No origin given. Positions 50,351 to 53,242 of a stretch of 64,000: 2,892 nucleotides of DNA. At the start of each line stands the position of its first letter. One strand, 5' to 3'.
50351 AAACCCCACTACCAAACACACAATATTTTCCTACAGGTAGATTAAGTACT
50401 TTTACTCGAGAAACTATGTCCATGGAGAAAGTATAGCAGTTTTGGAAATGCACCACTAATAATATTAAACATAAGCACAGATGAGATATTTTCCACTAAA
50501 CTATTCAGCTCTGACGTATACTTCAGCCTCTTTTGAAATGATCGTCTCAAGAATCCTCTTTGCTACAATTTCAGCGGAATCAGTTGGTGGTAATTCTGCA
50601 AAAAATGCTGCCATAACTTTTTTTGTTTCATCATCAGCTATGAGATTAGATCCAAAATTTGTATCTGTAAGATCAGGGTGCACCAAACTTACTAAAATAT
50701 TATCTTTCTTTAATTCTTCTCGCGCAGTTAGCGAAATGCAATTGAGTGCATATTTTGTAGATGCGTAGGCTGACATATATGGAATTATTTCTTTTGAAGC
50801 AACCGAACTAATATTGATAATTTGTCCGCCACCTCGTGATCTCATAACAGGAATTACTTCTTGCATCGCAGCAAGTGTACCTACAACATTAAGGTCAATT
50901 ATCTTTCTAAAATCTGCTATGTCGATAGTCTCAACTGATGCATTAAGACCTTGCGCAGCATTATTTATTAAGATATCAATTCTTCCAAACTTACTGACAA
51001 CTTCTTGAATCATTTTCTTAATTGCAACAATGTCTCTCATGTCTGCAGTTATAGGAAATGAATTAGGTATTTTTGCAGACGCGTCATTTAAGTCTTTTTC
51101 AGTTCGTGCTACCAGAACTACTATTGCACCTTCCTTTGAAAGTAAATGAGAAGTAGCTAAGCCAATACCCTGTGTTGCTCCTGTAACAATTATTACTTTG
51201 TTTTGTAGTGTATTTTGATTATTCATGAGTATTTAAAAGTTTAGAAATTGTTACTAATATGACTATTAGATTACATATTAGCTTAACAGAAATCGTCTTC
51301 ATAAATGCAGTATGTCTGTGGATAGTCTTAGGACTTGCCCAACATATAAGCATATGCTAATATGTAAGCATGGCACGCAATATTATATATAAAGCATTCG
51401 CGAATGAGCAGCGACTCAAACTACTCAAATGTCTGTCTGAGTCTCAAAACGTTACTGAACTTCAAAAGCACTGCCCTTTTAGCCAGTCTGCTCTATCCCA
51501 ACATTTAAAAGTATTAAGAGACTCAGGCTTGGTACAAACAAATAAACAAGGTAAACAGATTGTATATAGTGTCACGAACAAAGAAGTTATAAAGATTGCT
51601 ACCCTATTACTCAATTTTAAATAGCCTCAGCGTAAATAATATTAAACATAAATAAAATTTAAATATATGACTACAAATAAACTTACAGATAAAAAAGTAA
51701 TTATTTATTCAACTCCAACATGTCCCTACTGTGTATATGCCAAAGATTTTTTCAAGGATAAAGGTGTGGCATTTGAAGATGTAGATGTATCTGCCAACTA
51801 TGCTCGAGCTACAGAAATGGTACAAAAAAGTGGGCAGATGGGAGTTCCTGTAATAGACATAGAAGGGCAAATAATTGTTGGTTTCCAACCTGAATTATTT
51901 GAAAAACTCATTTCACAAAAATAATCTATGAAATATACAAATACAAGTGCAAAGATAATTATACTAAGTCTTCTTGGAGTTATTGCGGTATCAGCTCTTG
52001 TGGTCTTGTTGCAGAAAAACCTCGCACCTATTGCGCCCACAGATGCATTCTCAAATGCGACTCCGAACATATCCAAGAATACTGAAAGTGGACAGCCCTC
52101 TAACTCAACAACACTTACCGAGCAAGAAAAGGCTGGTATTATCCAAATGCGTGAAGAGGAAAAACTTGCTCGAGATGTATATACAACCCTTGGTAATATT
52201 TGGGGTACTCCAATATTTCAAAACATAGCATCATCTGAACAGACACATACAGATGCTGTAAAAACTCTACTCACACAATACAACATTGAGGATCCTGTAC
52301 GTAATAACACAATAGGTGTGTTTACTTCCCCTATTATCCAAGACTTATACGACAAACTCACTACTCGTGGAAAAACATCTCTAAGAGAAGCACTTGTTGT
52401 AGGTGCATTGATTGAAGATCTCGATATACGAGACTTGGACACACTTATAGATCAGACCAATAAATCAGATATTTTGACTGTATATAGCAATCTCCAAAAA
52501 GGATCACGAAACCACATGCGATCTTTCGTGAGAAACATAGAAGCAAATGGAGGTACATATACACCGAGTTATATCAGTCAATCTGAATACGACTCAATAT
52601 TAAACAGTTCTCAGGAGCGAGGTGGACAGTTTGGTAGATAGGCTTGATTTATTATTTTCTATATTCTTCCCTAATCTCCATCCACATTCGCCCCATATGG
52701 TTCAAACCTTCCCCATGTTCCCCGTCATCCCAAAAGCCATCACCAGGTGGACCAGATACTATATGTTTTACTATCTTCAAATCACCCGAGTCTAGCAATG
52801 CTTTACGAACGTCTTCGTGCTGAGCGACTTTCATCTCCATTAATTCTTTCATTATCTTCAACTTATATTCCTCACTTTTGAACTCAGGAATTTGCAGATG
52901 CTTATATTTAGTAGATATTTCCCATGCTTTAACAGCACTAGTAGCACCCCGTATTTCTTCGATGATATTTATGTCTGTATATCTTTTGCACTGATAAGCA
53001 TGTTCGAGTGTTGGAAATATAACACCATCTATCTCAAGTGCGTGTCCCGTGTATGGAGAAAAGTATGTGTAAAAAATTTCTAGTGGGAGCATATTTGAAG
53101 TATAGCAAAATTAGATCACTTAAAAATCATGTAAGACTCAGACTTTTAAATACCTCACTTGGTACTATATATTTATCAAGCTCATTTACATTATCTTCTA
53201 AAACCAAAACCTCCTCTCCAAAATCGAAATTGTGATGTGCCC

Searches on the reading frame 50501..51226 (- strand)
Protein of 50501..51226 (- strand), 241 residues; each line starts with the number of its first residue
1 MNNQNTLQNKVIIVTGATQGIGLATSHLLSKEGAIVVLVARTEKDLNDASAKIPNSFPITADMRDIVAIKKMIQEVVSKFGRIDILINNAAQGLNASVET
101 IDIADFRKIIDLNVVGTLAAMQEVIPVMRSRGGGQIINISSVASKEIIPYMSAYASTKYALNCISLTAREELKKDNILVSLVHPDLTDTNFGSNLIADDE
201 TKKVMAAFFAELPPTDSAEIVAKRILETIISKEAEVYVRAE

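Call 77: search_protein_families(library=pfam, max_evalue=0.00001, proteins=[window:50501-51226:-])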
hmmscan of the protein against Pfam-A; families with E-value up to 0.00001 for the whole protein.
window:50501-51226:- (241 aa): 3 families
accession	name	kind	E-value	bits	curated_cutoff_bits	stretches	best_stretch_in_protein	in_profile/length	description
PF00106.31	adh_short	-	4.7e-49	167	26.6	1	10-197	1-192/195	short chain dehydrogenase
PF13561.12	adh_short_C2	-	2.3e-35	122.7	27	1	16-205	1-194/236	Enoyl-(Acyl carrier protein) reductase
PF08659.16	KR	-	5.8e-06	26.8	22.6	0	12-163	3-158/180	KR domain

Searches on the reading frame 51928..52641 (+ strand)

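Call 77: search_protein_families(library=pfam, max_evalue=0.00001, proteins=[window:51928-52641:+])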
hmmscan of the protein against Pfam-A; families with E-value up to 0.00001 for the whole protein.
window:51928-52641:+ (237 aa): 1 family
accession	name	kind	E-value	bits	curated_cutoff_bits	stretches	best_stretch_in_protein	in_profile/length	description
PF09968.15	DUF2202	-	1.2e-62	210.9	22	1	67-227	1-161/162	Uncharacterized protein domain (DUF2202)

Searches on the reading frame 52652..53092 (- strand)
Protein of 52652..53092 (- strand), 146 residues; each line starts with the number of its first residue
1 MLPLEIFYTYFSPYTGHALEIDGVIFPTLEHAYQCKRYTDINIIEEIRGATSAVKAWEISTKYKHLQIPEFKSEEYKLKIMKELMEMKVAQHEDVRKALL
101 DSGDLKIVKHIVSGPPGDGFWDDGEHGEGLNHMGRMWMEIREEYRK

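Call 77: search_protein_families(library=pfam, max_evalue=0.00001, proteins=[window:52652-53092:-])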
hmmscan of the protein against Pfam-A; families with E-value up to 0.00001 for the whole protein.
window:52652-53092:- (146 aa): 1 family
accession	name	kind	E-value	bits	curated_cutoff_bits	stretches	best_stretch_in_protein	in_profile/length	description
PF08719.17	NADAR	-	1.6e-16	61.5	35.1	1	16-143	27-161/163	NADAR domain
